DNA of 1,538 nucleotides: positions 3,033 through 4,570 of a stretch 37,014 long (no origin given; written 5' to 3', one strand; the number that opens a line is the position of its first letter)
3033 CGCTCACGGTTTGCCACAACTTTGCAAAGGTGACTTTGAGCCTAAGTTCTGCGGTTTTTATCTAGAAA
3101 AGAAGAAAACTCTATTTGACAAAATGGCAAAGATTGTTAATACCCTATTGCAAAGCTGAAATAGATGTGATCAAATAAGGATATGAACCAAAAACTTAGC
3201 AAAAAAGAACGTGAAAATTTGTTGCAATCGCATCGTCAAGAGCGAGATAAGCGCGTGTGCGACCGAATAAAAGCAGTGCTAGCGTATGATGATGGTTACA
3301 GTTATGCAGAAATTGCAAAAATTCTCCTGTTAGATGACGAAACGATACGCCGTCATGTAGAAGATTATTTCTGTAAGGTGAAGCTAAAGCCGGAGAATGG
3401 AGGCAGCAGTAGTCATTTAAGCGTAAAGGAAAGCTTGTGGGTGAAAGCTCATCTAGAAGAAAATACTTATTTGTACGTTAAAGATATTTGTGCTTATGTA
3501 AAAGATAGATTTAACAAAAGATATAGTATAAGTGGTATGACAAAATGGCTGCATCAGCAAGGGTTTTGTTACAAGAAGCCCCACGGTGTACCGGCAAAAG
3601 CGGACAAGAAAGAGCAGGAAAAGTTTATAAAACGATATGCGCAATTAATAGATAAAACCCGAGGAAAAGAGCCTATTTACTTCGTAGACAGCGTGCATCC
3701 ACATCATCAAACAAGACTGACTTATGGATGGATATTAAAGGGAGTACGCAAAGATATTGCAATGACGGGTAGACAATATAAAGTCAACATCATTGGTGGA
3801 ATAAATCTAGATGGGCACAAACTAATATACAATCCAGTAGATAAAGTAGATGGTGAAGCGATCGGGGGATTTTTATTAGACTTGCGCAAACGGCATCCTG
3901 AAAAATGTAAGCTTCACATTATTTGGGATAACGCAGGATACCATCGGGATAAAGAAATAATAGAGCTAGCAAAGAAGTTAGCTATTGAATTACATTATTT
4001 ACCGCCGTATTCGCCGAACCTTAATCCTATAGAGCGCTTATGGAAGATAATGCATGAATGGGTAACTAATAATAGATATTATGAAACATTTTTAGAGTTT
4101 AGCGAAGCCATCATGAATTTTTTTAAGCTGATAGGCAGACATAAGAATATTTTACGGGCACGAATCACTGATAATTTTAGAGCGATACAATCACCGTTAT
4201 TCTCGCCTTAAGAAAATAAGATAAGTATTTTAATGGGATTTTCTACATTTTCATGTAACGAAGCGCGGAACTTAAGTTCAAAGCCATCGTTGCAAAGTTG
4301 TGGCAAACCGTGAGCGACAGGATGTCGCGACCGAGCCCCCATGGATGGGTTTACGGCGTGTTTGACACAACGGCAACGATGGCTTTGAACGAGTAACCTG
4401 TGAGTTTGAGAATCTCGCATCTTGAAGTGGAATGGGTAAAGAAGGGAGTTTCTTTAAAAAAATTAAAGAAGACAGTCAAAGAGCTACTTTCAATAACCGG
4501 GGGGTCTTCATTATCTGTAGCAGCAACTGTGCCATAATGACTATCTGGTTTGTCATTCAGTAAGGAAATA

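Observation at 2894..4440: Intact IS630 transposase inside a ~1.5-kb palindrome whose ends match the 125-bp element: possible autonomous/MITE pair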

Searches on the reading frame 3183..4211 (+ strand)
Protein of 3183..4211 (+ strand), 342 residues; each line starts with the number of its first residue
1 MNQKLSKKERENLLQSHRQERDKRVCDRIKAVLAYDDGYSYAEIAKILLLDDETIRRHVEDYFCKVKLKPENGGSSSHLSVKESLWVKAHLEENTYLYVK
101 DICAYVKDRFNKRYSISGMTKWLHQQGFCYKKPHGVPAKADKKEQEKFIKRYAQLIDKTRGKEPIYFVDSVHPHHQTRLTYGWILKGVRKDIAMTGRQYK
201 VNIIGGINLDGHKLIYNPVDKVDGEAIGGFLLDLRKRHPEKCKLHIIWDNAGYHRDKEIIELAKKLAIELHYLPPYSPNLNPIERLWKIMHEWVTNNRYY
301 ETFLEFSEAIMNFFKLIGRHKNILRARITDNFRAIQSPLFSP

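Call 9: search_protein_families(library=pfam, proteins=[window:3183-4211:+], max_evalue=0.1)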
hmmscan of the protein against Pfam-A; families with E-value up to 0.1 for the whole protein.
window:3183-4211:+ (342 aa): 12 families
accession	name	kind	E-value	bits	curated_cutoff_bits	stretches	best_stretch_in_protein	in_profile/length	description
PF13358.12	DDE_3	-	4.4e-34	117.9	28.6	1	164-303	1-142/146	DDE superfamily endonuclease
PF13592.12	HTH_33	-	1.6e-17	63.3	25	1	94-152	2-60/60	Winged helix-turn helix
PF13551.12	HTH_29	-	9.1e-06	26.1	28.1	1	28-62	1-36/64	Winged helix-turn helix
PF13384.12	HTH_23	-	0.00023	21.3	24.6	1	23-62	2-41/50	Homeodomain-like domain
PF13518.12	HTH_28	-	0.00026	21.5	25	1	28-62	2-36/52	Helix-turn-helix domain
PF08281.18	Sigma70_r4_2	-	0.00032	20.7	25.7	1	32-59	20-47/54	Sigma-70, region 4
PF13936.12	HTH_38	-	0.00084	19.5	27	1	34-59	16-41/44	Helix-turn-helix domain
PF04545.22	Sigma70_r4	-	0.021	14.8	24.1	0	32-59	14-41/50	Sigma-70, region 4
PF07592.17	DDE_Tnp_ISAZ013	-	0.035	13.6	26.9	1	256-293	201-241/308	Rhodopirellula transposase DDE domain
PF09248.15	DUF1965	-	0.058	13.6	23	0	286-311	22-46/69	Domain of unknown function (DUF1965)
PF18367.6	Rv2175c_C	-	0.086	13.4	26.4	0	35-56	12-33/56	Rv2175c C-terminal domain of unknown function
PF14493.12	HTH_40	-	0.092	13.5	27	0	35-65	9-39/89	Helix-turn-helix domain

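Call 10: find_encoding_contigs(protein=window:3183-4211:+, flank=3000, max_places=10)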
Protein window:3183-4211:+ (342 aa): 3 contigs read that carry it; 3 places shown.
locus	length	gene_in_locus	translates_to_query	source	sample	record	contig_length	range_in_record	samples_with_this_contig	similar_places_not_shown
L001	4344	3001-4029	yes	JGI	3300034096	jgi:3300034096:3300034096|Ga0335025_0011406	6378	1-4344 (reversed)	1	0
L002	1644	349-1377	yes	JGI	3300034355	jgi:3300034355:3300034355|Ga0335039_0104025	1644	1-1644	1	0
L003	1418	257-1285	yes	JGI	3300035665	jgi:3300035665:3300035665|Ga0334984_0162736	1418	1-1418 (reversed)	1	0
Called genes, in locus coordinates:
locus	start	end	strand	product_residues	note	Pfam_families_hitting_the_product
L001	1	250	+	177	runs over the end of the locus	PF07883:Cupin_2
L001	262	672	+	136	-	PF04073:tRNA_edit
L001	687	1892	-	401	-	PF00083:Sugar_tr, PF07690:MFS_1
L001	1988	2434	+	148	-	PF22381:Staph_reg_Sar_Rot, PF01047:MarR, PF12802:MarR_2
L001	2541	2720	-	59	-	-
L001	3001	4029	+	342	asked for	PF13551:HTH_29 (weak), PF13592:HTH_33, PF13358:DDE_3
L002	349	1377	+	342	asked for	PF13551:HTH_29 (weak), PF13592:HTH_33, PF13358:DDE_3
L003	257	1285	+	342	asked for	PF13551:HTH_29 (weak), PF13592:HTH_33, PF13358:DDE_3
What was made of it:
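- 3183..4211 (+): IS630-family DDE transposase, 342 aa, with DD34E triad D169, D249 and E284. The identical protein occurs on other contigs (call 10).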

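Call 11: search_protein_families(library=ncbifam, proteins=[window:3183-4211:+], max_evalue=0.1)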
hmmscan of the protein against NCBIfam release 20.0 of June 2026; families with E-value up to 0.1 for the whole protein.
window:3183-4211:+ (342 aa): 3 families
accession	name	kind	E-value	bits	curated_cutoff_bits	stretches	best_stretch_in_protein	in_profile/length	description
NF033545.0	transpos_IS630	equivalog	1.8e-60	204.9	100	1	28-316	2-297/299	IS630 family transposase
NF007505.1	PRK10100.1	equivalog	0.029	14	250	1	21-69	141-190/204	biofilm master transcriptional regulator CsgD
TIGR02937.1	sigma70-ECF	superfamily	0.032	13.9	42.9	1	32-60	127-155/165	sigma-70 family RNA polymerase sigma factor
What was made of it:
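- On IS630 family (IS): Pfam DDE_3 E 4e-34, plus HTH_33 and HTH_29 (calls 9, 11).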

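Call 20: find_related_loci(query=window:3183-4211:+, collection=genome_contigs, flank=2000)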
Query window:3183-4211:+ (342 aa) in genome_contigs; peptide patterns used: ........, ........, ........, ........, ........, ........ (x = any residue, [..] = any of these).
148 stretches matched a pattern; 27 encode a relative of the query (tblastn E <= 1e-3); 27 distinct loci.
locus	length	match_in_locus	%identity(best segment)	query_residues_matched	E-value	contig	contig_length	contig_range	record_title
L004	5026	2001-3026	90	1-342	0e+0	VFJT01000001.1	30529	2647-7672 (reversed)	MAG: Gammaproteobacteria bacterium isolate Bin_72_12 c_000005216738, whole genome shotgun sequence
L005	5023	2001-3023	66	1-341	5e-156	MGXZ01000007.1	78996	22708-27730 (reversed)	MAG: Gammaproteobacteria bacterium RIFCSPHIGHO2_12_FULL_39_24 rifcsphigho2_12_scaffold_225, whole genome shotgun sequenc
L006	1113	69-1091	64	1-341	1e-171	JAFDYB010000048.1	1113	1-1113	MAG: Bacteroidetes bacterium isolate SZAS-4 LIN-226__48__length-1113, whole genome shotgun sequence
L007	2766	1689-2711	65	1-341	1e-162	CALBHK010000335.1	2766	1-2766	MAG TPA_asm: uncultured Chlamydiae bacterium isolate SRR6231132_bin.17_CONCOCT_v1.1_MAG genome assembly, contig: ERZ6502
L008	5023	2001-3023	63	1-341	7e-150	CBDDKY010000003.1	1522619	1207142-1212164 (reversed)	MAG: Gammaproteobacteria bacterium isolate 52745927-b1b6-4c7f-adfe-cb2bbb5e8400 genome assembly, contig: contig_3, whole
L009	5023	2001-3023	63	1-341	7e-150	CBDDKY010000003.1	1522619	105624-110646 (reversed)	MAG: Gammaproteobacteria bacterium isolate 52745927-b1b6-4c7f-adfe-cb2bbb5e8400 genome assembly, contig: contig_3, whole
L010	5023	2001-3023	63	1-341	7e-150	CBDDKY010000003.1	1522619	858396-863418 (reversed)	MAG: Gammaproteobacteria bacterium isolate 52745927-b1b6-4c7f-adfe-cb2bbb5e8400 genome assembly, contig: contig_3, whole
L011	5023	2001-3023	63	1-341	7e-150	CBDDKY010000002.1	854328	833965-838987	MAG: Gammaproteobacteria bacterium isolate 52745927-b1b6-4c7f-adfe-cb2bbb5e8400 genome assembly, contig: contig_2, whole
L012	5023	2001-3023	63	1-341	7e-150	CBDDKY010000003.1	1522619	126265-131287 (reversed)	MAG: Gammaproteobacteria bacterium isolate 52745927-b1b6-4c7f-adfe-cb2bbb5e8400 genome assembly, contig: contig_3, whole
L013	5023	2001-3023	63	1-341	7e-150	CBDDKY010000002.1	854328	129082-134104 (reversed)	MAG: Gammaproteobacteria bacterium isolate 52745927-b1b6-4c7f-adfe-cb2bbb5e8400 genome assembly, contig: contig_2, whole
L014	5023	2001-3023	63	1-341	7e-150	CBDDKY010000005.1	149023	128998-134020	MAG: Gammaproteobacteria bacterium isolate 52745927-b1b6-4c7f-adfe-cb2bbb5e8400 genome assembly, contig: contig_5, whole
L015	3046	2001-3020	60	1-340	4e-143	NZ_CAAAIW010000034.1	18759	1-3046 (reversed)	Legionella yabuuchiae strain OA1-2, whole genome shotgun sequence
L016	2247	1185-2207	62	1-341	1e-149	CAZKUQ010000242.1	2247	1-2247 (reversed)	MAG TPA_asm: uncultured Coxiellaceae bacterium isolate SRP011637_co1_113 genome assembly, contig: NODE_24917_length_2247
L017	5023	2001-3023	61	1-341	4e-137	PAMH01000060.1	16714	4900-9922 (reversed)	MAG: Legionellales bacterium isolate SAT3 MHASMcontig_2069824, whole genome shotgun sequence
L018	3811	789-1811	59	1-341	6e-133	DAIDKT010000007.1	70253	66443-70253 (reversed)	MAG TPA_asm: Legionellales bacterium isolate clean411 k141_578930, whole genome shotgun sequence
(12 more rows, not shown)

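Call 31: find_homologous_proteins(query=window:3183-4211:+, max_evalue=1e-60)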
Query window:3183-4211:+ (342 aa): 5182 proteins with E <= 1e-60 among 7010 candidates; the best 120 are listed.
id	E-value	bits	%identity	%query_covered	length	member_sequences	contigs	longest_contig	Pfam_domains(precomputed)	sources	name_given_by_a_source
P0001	4.8e-212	722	90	100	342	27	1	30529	PF13551.13,PF13592.13,PF13358.13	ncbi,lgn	-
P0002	4.3e-166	570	73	100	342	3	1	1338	PF13551.13,PF13592.13,PF13358.13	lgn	-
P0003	7.5e-164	563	71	100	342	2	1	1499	PF13551.13,PF13592.13,PF13358.13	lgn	-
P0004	2.3e-156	539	69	100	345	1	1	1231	PF13551.13,PF13592.13,PF13358.13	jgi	jgi:transposase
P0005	4.8e-156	537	68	100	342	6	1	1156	PF13551.13,PF13592.13,PF13358.13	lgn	-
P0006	9.2e-155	533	69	100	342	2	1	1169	PF13551.13,PF13518.13,PF13592.13,PF13358.13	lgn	-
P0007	8.5e-154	530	67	100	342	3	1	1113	PF13551.13,PF13592.13,PF13358.13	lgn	-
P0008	1.0e-153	530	66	99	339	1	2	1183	PF13551.13,PF13592.13,PF13358.13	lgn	-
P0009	1.1e-153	530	67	100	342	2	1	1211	PF13551.13,PF13592.13,PF13358.13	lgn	-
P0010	1.2e-153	530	68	100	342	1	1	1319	PF13592.13,PF13358.13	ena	-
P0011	2.2e-153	529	68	100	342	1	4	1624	PF13551.13,PF13518.13,PF13592.13,PF13358.13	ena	-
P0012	2.6e-153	528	67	100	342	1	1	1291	PF13551.13,PF13518.13,PF13592.13,PF13358.13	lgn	-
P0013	3.3e-153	528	68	100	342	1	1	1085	PF13551.13,PF13592.13,PF13358.13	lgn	-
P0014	3.5e-153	528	68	100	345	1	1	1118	PF13551.13,PF13592.13,PF13358.13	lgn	-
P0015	3.7e-153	528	67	100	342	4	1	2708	PF13551.13,PF13518.13,PF13592.13,PF13358.13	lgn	-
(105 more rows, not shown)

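Call 32: find_encoding_contigs(protein=P0002, flank=2000, max_places=6)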
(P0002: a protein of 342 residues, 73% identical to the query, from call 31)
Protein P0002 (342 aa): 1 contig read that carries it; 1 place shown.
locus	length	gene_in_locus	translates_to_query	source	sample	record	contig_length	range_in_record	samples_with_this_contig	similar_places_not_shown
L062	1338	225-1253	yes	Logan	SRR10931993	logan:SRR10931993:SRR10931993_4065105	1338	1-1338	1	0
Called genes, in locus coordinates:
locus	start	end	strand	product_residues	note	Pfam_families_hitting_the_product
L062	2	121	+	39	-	?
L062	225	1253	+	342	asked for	PF13551:HTH_29 (weak), PF13592:HTH_33, PF13358:DDE_3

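Call 33: find_encoding_contigs(protein=P0003, flank=2000, max_places=6)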
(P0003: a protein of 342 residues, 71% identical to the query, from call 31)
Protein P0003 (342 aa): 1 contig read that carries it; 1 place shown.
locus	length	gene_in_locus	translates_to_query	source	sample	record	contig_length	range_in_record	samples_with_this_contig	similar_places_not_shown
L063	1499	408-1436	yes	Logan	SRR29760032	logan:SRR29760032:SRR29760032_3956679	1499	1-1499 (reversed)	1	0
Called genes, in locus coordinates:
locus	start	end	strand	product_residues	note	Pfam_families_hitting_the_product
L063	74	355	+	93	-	-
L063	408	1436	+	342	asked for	PF13551:HTH_29 (weak), PF13592:HTH_33, PF13358:DDE_3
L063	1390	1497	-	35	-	?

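Call 52: list_cluster_members(proteins=[P0001, window:3183-4211:+])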
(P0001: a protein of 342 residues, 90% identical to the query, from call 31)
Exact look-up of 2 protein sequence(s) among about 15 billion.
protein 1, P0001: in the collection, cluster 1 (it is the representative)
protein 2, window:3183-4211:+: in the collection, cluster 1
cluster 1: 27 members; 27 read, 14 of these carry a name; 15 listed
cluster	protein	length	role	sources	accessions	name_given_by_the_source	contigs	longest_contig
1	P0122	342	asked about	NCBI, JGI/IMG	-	transposase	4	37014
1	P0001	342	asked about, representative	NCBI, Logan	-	-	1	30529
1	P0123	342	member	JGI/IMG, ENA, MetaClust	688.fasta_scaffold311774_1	transposase | \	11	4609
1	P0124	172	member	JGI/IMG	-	transposase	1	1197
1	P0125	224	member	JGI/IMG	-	transposase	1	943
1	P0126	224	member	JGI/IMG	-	transposase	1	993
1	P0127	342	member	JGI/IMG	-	transposase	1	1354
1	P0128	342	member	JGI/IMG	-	transposase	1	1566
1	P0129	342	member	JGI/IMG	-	transposase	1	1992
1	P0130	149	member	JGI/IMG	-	transposase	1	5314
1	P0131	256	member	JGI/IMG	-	transposase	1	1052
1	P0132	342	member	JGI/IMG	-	transposase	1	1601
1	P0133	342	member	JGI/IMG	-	transposase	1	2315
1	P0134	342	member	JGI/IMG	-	transposase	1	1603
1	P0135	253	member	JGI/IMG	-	transposase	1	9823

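Call 53: find_encoding_contigs(protein=P0123, flank=2500, max_places=10)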
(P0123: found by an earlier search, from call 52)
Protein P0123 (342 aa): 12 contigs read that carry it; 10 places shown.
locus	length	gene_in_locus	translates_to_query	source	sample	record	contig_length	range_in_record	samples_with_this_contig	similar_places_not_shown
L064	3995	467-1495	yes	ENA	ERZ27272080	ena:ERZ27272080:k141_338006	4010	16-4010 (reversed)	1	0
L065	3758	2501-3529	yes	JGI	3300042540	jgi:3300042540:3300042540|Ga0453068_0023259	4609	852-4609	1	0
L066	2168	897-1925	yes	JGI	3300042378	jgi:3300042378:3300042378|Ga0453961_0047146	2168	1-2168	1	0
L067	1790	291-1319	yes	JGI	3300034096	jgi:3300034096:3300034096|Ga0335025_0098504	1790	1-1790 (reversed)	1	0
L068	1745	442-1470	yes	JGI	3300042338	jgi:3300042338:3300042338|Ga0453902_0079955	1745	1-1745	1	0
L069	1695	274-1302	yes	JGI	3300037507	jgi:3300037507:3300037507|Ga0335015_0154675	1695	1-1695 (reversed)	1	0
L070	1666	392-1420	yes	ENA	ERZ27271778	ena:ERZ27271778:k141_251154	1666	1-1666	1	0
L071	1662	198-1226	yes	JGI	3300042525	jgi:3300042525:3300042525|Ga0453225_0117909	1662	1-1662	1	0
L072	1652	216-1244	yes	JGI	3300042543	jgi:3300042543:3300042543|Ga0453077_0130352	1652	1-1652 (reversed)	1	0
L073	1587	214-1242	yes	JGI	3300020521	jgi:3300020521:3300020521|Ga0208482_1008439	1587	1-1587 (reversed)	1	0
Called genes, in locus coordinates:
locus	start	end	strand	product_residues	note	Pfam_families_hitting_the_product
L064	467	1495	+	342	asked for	PF13551:HTH_29 (weak), PF13592:HTH_33, PF13358:DDE_3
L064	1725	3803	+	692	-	-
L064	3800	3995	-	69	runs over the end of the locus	?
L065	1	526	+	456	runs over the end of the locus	PF08521:2CSK_N (faint), PF13581:HATPase_c_2 (faint), PF26769:HAMP_PhoQ (weak), PF00512:HisKA, PF02518:HATPase_c, PF14501:HATPase_c_5 (faint)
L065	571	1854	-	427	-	PF00999:Na_H_Exchanger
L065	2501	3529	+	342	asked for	PF13551:HTH_29 (weak), PF13592:HTH_33, PF13358:DDE_3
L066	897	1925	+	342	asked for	PF13551:HTH_29 (weak), PF13592:HTH_33, PF13358:DDE_3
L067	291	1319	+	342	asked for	PF13551:HTH_29 (weak), PF13592:HTH_33, PF13358:DDE_3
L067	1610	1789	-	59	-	?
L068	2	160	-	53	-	?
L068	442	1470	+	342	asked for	PF13551:HTH_29 (weak), PF13592:HTH_33, PF13358:DDE_3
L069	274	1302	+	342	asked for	PF13551:HTH_29 (weak), PF13592:HTH_33, PF13358:DDE_3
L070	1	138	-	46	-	?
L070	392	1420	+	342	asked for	PF13551:HTH_29 (weak), PF13592:HTH_33, PF13358:DDE_3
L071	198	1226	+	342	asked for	PF13551:HTH_29 (weak), PF13592:HTH_33, PF13358:DDE_3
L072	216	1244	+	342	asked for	PF13551:HTH_29 (weak), PF13592:HTH_33, PF13358:DDE_3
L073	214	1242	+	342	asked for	PF13551:HTH_29 (weak), PF13592:HTH_33, PF13358:DDE_3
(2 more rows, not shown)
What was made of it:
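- The IS is a multi-copy repeat, and two subtypes occur in the same sample: L001 and L067 are both from sample 3300034096 (calls 10, 53).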

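Call 66: search_dna_similar(query=window:3183-4211:+, collection=plasmids, mode=protein, max_rows=15)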
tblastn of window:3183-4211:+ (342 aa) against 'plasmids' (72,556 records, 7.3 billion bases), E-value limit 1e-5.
Records with a match: 2141; places in all: 3183; records where one place covers at least 80% of the query: 1570.
Best place of each record, by identity: 60-80% 1; <60% 2140.
By first word of the organism name: Klebsiella 548; Salmonella 533; Shigella 116; Escherichia 108; Citrobacter 106; Enterobacter 86; Enterococcus 51; Deinococcus 46; Aeromonas 43; Thermus 43; and 104 more.
By predicted mobility (MOB-suite, as given by PLSDB): conjugative 1216; non-mobilizable 662; mobilizable 263.
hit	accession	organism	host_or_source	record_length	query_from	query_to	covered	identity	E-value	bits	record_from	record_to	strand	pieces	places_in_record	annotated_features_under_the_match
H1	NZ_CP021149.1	Vibrio campbellii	Penaeus vannamei,Single cell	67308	1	336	98%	45.9%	8e-89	298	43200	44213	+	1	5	IS630 family transposase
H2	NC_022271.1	Vibrio campbellii ATCC BAA-1116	-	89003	1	336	98%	45.3%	3e-87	293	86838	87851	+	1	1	IS630 family transposase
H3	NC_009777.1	Vibrio campbellii ATCC BAA-1116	-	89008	1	336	98%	45.3%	3e-87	293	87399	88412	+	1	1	IS630 family transposase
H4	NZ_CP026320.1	Vibrio campbellii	culture,Bay of Bengal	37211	1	336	98%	45.3%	2e-86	291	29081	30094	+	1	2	IS630 family transposase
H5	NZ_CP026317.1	Vibrio campbellii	culture,Bay of Bengal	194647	1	336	98%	45.3%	2e-86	291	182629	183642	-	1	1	IS630 family transposase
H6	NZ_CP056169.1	Enterobacter roggenkampii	culture,Wastewater effluent sample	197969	1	333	97%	45.7%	2e-87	294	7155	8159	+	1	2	IS630 family transposase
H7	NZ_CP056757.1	Enterobacter hormaechei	culture,Freshwater sample from ...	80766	1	336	98%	45.0%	2e-87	294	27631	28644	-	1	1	IS630 family transposase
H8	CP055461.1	Enterobacter cloacae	culture,Freshwater sample from ...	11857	1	336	98%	45.0%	6e-87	292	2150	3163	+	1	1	IS630 family transposase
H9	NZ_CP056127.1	Enterobacter asburiae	culture,Wastewater effluent sample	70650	1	336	98%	45.0%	6e-87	292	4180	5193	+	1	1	IS630 family transposase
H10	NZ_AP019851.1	Vibrio alfacsensis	-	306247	1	336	98%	45.0%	1e-86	291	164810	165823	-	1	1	IS630 family transposase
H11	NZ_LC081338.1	Vibrio sp. 04Ya108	-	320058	1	336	98%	45.0%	1e-86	291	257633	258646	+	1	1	IS630 family transposase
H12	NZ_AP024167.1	Vibrio alfacsensis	-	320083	1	336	98%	45.0%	1e-86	291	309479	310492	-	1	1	IS630 family transposase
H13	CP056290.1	Citrobacter freundii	culture,Wastewater influent sample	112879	1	336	98%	45.0%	1e-86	291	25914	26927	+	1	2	IS630 family transposase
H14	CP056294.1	Citrobacter freundii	culture,Wastewater influent sample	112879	1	336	98%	45.0%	1e-86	291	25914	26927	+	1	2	IS630 family transposase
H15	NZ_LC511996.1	Enterobacter hormaechei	Homo sapiens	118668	1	336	98%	45.0%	1e-86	291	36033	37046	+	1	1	IS630 family transposase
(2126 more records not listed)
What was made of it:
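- Closest known: IS630 family insertion sequences. Different: The nearest annotated plasmid-borne relatives are only about 45% identical (call 66).
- Tried and rejected: Plasmid tblastn for a named relative (call 66).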

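Call 70: find_encoding_contigs(protein=P0133, flank=1500, max_places=4)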
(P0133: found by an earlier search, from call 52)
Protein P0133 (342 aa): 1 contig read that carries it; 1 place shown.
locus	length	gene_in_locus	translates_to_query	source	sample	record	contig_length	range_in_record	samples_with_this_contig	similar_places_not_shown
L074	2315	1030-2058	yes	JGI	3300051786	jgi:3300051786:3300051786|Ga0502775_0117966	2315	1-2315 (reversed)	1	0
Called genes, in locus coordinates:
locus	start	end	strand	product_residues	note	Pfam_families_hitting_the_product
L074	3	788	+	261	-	?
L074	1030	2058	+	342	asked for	PF13551:HTH_29 (weak), PF13592:HTH_33, PF13358:DDE_3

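Call 71: find_encoding_contigs(protein=P0129, flank=1500, max_places=4)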
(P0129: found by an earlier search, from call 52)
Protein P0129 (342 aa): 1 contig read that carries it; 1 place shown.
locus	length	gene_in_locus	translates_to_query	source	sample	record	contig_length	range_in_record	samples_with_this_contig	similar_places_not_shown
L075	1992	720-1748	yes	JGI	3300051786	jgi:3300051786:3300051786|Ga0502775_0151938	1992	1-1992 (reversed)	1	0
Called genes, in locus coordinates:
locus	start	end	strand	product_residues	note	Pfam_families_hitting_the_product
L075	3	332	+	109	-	?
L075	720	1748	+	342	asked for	PF13551:HTH_29 (weak), PF13592:HTH_33, PF13358:DDE_3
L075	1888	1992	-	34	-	?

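Call 72: find_encoding_contigs(protein=P0135, flank=2500, max_places=4)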
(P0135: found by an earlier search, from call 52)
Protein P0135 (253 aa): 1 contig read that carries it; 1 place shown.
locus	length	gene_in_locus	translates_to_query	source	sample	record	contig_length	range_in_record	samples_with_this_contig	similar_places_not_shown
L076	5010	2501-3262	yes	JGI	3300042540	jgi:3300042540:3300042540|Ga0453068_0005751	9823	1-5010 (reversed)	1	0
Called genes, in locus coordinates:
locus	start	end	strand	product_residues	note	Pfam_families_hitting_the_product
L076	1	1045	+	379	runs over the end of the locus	PF02322:Cyt_bd_oxida_II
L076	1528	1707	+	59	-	-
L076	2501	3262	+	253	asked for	PF13592:HTH_33, PF13358:DDE_3 (weak)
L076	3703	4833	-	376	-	PF01637:ATPase_2, PF13173:AAA_14 (faint)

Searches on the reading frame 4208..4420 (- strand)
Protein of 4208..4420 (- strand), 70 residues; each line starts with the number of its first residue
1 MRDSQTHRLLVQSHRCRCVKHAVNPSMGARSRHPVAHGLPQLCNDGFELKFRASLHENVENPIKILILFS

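Call 35: find_homologous_proteins(query=window:4208-4420:-, max_evalue=0.001)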
Query window:4208-4420:- (70 aa): 1 proteins with E <= 0.001 among 4 candidates.
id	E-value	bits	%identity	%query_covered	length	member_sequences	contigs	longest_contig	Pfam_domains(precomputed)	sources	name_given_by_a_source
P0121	7.9e-5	40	89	39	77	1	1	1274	-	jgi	jgi:hypothetical protein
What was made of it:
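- Tried and rejected: Using a spurious 70-aa ORF across the right arm as a protein query to fish for more arm copies (call 35).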

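Call 36: find_encoding_contigs(protein=P0121, flank=2000)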
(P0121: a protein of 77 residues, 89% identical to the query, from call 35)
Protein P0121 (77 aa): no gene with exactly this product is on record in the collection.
